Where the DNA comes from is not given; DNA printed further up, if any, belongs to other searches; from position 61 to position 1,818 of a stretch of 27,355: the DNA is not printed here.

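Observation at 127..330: Tail-module junction: tape measure, distal tail protein and the N-terminus of Tal are absent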

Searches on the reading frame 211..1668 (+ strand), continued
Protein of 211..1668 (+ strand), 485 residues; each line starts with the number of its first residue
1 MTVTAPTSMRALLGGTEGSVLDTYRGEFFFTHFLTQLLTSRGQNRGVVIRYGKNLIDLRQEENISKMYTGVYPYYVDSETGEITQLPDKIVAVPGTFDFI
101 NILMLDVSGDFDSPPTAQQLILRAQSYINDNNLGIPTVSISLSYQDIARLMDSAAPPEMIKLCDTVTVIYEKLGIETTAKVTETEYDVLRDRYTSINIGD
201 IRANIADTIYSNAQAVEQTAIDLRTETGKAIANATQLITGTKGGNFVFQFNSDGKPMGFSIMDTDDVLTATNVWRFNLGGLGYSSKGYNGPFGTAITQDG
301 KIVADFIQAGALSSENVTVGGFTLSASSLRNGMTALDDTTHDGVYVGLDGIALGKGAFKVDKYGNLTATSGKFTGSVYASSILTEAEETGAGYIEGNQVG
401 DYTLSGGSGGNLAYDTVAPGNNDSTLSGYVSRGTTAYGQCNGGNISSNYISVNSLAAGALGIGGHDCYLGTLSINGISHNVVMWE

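Call 16: find_encoding_contigs(protein=P0008, flank=10000, max_places=4)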
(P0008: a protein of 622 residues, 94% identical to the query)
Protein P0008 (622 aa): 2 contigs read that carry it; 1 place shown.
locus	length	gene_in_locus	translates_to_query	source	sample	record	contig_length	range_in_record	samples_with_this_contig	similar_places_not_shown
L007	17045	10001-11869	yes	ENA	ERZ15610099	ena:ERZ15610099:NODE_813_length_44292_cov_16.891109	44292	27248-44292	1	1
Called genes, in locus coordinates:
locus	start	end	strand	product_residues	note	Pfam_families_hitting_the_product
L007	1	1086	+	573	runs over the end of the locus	PF03354:TerL_ATPase, PF20441:TerL_nuclease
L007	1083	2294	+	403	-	PF04860:Phage_portal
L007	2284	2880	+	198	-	PF04586:Peptidase_S78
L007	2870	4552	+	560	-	PF05065:Phage_capsid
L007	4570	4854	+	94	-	-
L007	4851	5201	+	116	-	-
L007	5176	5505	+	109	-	-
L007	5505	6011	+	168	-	-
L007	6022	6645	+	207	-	-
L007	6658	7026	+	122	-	-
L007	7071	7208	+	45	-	-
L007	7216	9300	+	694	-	-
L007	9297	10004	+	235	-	PF05709:Sipho_tail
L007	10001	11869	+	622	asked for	PF06605:Prophage_tail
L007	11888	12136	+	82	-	-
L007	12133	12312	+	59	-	-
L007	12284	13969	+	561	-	-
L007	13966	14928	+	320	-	-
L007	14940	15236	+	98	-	-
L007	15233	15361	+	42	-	-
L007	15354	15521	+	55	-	-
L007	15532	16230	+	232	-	PF25309:ELLD, PF00877:NLPC_P60 (weak), PF25309:ELLD, PF01471:PG_binding_1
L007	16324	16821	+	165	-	PF05105:Phage_holin_4_1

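Call 21: find_encoding_contigs(protein=P0002, flank=10000, max_places=6)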
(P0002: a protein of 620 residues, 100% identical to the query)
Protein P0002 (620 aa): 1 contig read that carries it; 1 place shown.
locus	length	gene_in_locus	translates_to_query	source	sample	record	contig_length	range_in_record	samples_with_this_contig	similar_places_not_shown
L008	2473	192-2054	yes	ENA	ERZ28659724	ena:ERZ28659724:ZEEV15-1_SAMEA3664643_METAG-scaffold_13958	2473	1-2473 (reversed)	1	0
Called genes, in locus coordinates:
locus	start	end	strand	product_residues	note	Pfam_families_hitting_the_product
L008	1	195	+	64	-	?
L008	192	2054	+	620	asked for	PF06605:Prophage_tail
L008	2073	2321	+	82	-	-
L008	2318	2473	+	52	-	?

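Call 22: find_encoding_contigs(protein=P0004, flank=10000, max_places=6)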
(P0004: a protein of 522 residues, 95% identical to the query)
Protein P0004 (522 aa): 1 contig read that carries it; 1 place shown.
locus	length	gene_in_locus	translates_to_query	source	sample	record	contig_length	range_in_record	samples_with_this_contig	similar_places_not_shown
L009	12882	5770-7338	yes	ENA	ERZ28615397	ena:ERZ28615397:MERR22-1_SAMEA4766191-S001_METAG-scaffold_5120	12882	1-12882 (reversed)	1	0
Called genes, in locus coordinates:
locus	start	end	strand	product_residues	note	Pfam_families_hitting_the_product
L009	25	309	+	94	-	-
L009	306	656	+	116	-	-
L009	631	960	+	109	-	-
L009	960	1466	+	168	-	-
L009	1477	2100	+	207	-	-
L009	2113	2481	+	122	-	-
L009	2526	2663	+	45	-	-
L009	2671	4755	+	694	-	-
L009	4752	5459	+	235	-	PF05709:Sipho_tail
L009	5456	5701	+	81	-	-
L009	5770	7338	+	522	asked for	PF06605:Prophage_tail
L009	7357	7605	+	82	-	-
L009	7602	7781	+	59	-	-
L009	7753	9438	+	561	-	-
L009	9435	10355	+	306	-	-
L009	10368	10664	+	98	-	-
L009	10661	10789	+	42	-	-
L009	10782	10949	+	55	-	-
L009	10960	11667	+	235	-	PF00877:NLPC_P60 (weak), PF25309:ELLD, PF01471:PG_binding_1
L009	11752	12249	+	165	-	PF05105:Phage_holin_4_1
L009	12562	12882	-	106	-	?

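Call 24: find_encoding_contigs(protein=P0009, flank=10000, max_places=3)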
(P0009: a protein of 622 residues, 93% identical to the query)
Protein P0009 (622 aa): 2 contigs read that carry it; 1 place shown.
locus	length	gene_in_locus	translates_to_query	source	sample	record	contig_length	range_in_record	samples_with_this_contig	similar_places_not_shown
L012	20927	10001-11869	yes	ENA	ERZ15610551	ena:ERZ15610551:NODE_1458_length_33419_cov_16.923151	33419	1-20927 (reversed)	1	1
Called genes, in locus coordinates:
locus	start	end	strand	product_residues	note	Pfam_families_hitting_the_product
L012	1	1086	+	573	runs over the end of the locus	PF03354:TerL_ATPase, PF20441:TerL_nuclease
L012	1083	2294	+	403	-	PF04860:Phage_portal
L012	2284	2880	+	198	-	PF04586:Peptidase_S78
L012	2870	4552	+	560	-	PF05065:Phage_capsid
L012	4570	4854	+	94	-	-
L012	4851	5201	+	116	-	-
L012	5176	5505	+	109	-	-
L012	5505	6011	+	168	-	-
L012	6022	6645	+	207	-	-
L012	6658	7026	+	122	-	-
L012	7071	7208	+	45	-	-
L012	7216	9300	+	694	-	-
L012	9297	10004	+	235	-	PF05709:Sipho_tail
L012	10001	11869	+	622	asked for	PF06605:Prophage_tail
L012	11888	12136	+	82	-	-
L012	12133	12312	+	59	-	-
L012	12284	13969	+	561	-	-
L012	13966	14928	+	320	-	-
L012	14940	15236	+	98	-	-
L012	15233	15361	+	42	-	-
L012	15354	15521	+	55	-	-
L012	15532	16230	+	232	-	PF25309:ELLD, PF00877:NLPC_P60 (weak), PF25309:ELLD, PF01471:PG_binding_1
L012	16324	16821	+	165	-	PF05105:Phage_holin_4_1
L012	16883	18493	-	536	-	PF00239:Resolvase, PF07508:Recombinase, PF13408:Zn_ribbon_recom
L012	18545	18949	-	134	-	-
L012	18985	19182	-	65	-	PF07927:HicA_toxin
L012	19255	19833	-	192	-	-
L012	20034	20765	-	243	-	-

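Call 28: search_protein_families(library=pfam, proteins=[P0001, L006:3004-5166:+, L006:5163-5870:+, L006:2446-2814:+, L007:1083-2294:+, L007:2284-2880:+], max_evalue=0.01)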
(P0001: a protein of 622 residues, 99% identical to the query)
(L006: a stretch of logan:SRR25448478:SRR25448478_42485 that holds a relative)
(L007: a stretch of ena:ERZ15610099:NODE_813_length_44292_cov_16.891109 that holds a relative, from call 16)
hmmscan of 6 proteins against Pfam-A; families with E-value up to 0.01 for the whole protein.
P0001 (622 aa): 1 family
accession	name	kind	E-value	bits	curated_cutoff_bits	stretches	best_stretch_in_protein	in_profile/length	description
PF06605.17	Prophage_tail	-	3.8e-14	53.4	31.3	1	157-346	63-247/250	Prophage endopeptidase tail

L006:3004-5166:+ (720 aa): 1 family
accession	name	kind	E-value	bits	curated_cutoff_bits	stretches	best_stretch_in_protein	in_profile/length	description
PF05478.16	Prominin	-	0.0071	14.9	34.3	0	469-556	147-234/799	Prominin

L006:5163-5870:+ (235 aa): 1 family
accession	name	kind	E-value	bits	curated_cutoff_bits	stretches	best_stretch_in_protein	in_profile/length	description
PF05709.17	Sipho_tail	-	5.7e-07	30.2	24.2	1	23-123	18-118/118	Phage tail protein RIFT-related domain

L006:2446-2814:+ (122 aa): 1 family
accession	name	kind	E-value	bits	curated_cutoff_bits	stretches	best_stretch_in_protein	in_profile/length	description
PF20080.4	ALTTAQ_rpt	-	0.008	16.3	26.4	0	74-98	12-36/38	ALTTAQ repeat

L007:1083-2294:+ (403 aa): 1 family
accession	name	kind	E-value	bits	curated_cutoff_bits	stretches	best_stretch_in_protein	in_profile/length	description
PF04860.17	Phage_portal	-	1.4e-55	189.2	39.1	1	50-366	2-321/321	Phage portal protein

L007:2284-2880:+ (198 aa): 1 family
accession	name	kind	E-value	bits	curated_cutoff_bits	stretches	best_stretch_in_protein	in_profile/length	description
PF04586.22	Peptidase_S78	-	8.1e-45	153.4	21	1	22-175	8-162/165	Caudovirus prohead serine protease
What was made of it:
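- On Tal / Prophage_tail (PF06605) tail-tip proteins: The Pfam columns are not informative, because the intact protein also starts at column 63 (call 28).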

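Call 29: search_protein_families(library=phrogs, proteins=[window:211-1668:+, L006:3004-5166:+, L006:5163-5870:+, L006:2446-2814:+, L006:2859-2996:+], max_evalue=0.001)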
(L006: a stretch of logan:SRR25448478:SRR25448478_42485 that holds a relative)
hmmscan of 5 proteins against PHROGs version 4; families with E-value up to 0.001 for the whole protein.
window:211-1668:+ (485 aa): 15 families
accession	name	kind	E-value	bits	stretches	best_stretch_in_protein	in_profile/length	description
phrog_1067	-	head and packaging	1.8e-74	252.8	1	7-439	150-590/991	minor head protein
phrog_5555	-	tail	1.6e-60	206.4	1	16-330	158-463/788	tail protein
phrog_2270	-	unknown function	4.4e-32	112.8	1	8-213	141-342/637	-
phrog_12493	-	tail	6.3e-31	108.2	2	102-238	612-745/950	tail protein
phrog_1330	-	tail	7.1e-26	91.4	1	8-234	150-398/1361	tail protein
phrog_9886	-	unknown function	1.3e-22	80.5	1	115-319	272-476/940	-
phrog_13289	-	tail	7.5e-19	68.3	1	17-208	154-351/938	tail protein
phrog_7043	-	tail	2.2e-15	57.3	1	11-354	156-499/1077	tail protein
phrog_7142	-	tail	1.2e-14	54.8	1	8-92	146-230/622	tail protein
phrog_8687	-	other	2.8e-13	50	1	27-216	72-260/599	tail protein with peptidase activity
phrog_33972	-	tail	2e-12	47.1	1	9-73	153-216/714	tail protein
phrog_12329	-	head and packaging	1.3e-08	34.4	1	126-226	277-376/833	virion structural protein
phrog_3475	-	tail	5.6e-08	32.4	1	20-218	541-733/841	minor tail protein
phrog_1210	-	other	1.9e-06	26.6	0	12-71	152-210/2313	PblB-type receptor binding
phrog_326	-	other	9.5e-06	25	1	116-224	580-679/985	tail protein with endopeptidase domain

L006:3004-5166:+ (720 aa): 27 families (the best 25 are shown)
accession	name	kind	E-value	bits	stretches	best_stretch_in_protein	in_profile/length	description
phrog_58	-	tail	1.3e-59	203.7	1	1-706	170-1041/1544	tail length tape measure protein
phrog_1272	-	tail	3.7e-38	132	2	313-616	511-792/1606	tail length tape measure protein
phrog_10613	-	tail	6.2e-25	89.4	1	1-182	6-178/237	tail length tape measure protein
phrog_991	-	tail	6.2e-25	88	1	28-613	99-802/1966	tail length tape measure protein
phrog_305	-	tail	2.4e-22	80.4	1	148-690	284-769/1001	tail length tape measure protein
phrog_8462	-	tail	5.6e-18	66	1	339-677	227-552/672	tail length tape measure protein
phrog_1535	-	tail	3e-15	56.5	2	16-373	83-401/1152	tail length tape measure protein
phrog_971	-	lysis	5.8e-15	56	1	232-616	279-650/1338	endolysin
phrog_5493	-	tail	1.3e-14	54.6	1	40-673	469-1036/1102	tail length tape measure protein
phrog_4200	-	tail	3.1e-13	50.1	2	441-524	190-285/732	tail length tape measure protein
phrog_1533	-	tail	3.5e-13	49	2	15-294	19-211/1688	tail length tape measure protein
phrog_167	-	tail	7e-13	48.2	2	8-132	15-146/1555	tail length tape measure protein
phrog_4197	-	tail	9e-13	47.8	1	61-519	552-893/1783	tail length tape measure protein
phrog_23464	-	unknown function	3.1e-12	47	1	2-185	2-195/539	-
phrog_9228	-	tail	9.6e-11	41.7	1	304-629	442-778/1425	tail length tape measure protein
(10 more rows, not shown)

L006:5163-5870:+ (235 aa): 1 family
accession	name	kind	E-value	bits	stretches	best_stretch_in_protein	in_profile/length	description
phrog_33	-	tail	1.3e-32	114.6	1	2-234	39-279/651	distal tail protein Dit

L006:2446-2814:+ (122 aa): 0 families

L006:2859-2996:+ (45 aa): 0 families
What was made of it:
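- On Functional siphovirus tail module: The relatives' Dit matches PF05709 and phrog_33 (calls 28, 29).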

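Call 45: search_solved_structures(query=P0001, max_evalue=0.01, show_alignments=2)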
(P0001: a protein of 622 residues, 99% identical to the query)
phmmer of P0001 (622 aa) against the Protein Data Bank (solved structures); distinct sequences matched with E-value up to 0.01: 0.
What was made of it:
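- Tried and rejected: The single-sequence search found nothing (call 45).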

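Call 47: search_solved_structures(query=A1, max_evalue=0.01, show_alignments=2)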
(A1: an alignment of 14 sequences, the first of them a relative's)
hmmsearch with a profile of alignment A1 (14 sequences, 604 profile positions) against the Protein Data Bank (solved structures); distinct sequences matched with E-value up to 0.01: 1.
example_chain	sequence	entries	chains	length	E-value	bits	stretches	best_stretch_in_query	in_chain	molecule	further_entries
9m7n_A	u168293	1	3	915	6.9e-12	48.3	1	299-480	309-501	Gp16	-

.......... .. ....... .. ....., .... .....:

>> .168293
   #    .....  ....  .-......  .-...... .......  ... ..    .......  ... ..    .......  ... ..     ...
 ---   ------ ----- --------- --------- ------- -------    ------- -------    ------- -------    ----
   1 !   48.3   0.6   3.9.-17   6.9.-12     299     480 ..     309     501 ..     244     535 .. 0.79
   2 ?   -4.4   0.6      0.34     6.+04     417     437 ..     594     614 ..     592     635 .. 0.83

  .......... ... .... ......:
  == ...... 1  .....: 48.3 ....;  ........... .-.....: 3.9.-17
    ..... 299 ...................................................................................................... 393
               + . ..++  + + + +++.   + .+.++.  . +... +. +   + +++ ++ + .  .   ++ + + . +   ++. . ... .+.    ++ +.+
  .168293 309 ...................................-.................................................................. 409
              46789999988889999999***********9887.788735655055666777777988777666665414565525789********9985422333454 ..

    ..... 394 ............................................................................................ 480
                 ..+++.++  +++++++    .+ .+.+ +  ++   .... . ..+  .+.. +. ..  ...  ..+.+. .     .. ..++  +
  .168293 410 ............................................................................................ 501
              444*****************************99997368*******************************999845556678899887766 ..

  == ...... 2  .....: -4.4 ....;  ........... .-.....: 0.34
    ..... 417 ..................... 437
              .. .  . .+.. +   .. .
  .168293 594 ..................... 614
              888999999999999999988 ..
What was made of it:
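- Tried and rejected: The 14-sequence profile hit only 9m7n Gp16, over Tal positions 299-480, which says nothing about the N-terminus (call 47).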

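Call 59: predict_structure(alignment_id=A2)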
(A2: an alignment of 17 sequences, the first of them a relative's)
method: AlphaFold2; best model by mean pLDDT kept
length: 622 residues; sequences in the alignment: 17
mean_pLDDT: 37.3   pTM: 0.30
mean pLDDT of the five models: 37.3, 36.6, 36.4, 35.5, 35.3
residues with pLDDT >= 90: 0; 70-90: 0; 50-70: 83; < 50: 539
segments of 3 or more residues with pLDDT < 50: 1-21, 52-54, 56-72, 79-82, 92-106, 108-111, 116-248, 250-255, 268-302, 306-314, 337-397, 407-622
pLDDT, mean of each block of 10 residues (from residue 1): 25 36 56 54 52 47 41 48 51 40 45 48 29 22 27 32 24 20 25 26 41 39 46 36 42 48 47 40 45 35 46 51 55 50 42 36 41 44 43 45 49 37 28 29 32 36 36 31 31 34 36 28 25 26 24 25 25 26 28 30 37 39 31
secondary structure, 60 per line:
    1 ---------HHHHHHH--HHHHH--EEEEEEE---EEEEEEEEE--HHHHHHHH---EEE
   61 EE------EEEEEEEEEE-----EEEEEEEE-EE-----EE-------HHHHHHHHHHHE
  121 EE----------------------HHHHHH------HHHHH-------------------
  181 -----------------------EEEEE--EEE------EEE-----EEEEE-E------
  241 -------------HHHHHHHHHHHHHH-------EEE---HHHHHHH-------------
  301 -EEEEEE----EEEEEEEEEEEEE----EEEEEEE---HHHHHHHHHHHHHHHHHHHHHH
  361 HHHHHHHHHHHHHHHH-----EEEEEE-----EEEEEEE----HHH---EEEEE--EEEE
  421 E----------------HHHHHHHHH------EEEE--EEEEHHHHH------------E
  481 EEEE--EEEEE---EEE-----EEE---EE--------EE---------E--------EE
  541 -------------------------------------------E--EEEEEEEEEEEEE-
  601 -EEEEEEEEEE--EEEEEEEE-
elements in order: H10-16 H19-23 E26-32 E36-44 H47-54 E58-62 E69-78 E84-91 H109-119 E120-122 H145-150 H157-161 E204-208 E211-213 E220-222 E228-232 H254-267 E275-277 H281-287 E302-307 E312-324 E329-335 H339-376 E382-387 E393-399 E410-414 E417-421 H438-446 E453-456 E459-462 H463-467 E480-484 E487-491 E495-497 E503-505 E587-599 E602-611 E614-621
